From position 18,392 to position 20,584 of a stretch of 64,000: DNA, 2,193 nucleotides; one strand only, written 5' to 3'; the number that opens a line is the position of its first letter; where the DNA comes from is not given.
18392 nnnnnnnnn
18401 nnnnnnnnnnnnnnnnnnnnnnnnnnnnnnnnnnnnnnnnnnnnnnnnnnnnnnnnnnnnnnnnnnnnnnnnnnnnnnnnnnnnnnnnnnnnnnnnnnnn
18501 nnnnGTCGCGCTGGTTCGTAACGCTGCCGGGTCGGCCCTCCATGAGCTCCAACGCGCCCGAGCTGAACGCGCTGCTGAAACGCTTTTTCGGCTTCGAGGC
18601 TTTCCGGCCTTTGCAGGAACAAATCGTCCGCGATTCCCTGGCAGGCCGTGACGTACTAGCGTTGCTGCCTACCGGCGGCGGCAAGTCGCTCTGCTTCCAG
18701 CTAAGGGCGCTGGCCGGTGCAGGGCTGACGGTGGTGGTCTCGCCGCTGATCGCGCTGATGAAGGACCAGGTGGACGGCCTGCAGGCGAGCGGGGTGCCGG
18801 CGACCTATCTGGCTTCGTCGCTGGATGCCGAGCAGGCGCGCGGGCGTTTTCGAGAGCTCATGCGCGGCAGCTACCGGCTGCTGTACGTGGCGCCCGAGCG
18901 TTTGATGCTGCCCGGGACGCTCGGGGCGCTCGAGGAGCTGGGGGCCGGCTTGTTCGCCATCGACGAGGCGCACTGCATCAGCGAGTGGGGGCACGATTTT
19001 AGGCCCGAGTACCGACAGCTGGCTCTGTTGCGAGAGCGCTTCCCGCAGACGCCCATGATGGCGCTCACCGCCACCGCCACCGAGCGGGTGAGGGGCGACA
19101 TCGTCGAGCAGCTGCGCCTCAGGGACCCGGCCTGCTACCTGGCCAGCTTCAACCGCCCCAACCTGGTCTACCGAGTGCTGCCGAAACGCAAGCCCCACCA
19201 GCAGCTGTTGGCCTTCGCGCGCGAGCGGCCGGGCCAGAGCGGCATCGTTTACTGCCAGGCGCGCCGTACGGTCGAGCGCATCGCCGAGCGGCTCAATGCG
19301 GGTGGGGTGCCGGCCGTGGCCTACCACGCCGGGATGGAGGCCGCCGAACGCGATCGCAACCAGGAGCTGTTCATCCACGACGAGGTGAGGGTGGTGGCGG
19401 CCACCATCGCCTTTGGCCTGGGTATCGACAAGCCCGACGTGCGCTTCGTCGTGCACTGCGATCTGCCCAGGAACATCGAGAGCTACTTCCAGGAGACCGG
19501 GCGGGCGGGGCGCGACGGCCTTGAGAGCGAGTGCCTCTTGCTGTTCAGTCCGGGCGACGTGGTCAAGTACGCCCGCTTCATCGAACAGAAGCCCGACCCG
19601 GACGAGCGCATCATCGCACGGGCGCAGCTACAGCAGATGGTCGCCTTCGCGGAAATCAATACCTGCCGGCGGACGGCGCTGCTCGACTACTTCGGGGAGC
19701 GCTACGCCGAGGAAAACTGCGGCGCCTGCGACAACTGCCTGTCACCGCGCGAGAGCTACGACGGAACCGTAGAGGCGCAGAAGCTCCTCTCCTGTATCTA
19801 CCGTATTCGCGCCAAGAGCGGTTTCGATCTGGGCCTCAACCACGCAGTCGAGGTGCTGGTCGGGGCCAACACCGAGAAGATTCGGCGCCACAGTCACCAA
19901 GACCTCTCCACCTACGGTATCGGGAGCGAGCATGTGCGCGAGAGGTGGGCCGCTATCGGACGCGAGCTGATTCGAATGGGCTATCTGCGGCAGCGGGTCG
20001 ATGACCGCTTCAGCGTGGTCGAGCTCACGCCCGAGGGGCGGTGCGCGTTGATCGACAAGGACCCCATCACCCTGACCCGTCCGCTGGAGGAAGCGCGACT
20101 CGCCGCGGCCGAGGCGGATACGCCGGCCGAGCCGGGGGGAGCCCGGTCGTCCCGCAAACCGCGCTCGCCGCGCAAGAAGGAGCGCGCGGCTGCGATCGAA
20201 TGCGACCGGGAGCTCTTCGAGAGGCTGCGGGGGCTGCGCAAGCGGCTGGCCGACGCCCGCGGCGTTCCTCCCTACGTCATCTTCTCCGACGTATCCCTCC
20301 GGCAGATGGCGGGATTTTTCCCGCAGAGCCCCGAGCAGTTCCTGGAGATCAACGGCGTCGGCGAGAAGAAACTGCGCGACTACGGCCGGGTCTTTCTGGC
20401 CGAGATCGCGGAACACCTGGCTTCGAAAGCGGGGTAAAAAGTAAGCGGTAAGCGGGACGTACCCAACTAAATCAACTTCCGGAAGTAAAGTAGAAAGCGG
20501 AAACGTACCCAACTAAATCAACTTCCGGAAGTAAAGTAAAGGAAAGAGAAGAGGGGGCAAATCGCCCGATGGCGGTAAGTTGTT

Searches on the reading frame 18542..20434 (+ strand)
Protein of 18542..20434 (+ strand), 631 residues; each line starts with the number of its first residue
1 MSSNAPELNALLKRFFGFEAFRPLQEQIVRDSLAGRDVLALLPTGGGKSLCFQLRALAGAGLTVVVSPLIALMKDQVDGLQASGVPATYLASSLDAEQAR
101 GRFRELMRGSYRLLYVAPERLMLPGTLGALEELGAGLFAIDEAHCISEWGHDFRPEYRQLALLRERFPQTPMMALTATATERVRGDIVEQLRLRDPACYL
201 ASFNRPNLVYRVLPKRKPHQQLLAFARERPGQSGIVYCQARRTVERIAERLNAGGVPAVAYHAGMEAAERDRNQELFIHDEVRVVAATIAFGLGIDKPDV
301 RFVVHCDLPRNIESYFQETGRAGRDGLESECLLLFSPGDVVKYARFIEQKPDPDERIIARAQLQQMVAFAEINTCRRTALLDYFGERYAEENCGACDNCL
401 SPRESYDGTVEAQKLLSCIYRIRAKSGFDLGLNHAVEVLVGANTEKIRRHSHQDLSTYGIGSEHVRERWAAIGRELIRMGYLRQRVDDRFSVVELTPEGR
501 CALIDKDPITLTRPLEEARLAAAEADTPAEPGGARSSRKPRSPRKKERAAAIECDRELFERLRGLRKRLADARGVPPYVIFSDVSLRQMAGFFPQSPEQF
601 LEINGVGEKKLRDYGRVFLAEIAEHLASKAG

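Call 50: search_protein_families(library=pfam, proteins=[window:18542-20434:+], max_evalue=0.00001)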
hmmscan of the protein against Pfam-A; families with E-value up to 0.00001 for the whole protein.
window:18542-20434:+ (631 aa): 5 families
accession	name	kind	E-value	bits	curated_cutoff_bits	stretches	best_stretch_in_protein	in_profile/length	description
PF09382.16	RQC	-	1.8e-28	99.1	23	1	402-516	1-110/114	RQC domain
PF00270.35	DEAD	-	1.2e-22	80.9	26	1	22-182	1-163/167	DEAD/DEAH box helicase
PF00570.28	HRDC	-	2.3e-21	75.9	23.8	1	556-622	2-68/68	HRDC domain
PF00271.37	Helicase_C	-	1.2e-20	74.2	23.5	1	222-326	9-110/110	Helicase conserved C-terminal domain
PF16124.10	RecQ_Zn_bind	-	2.4e-19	70.3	25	1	337-400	1-66/66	RecQ zinc-binding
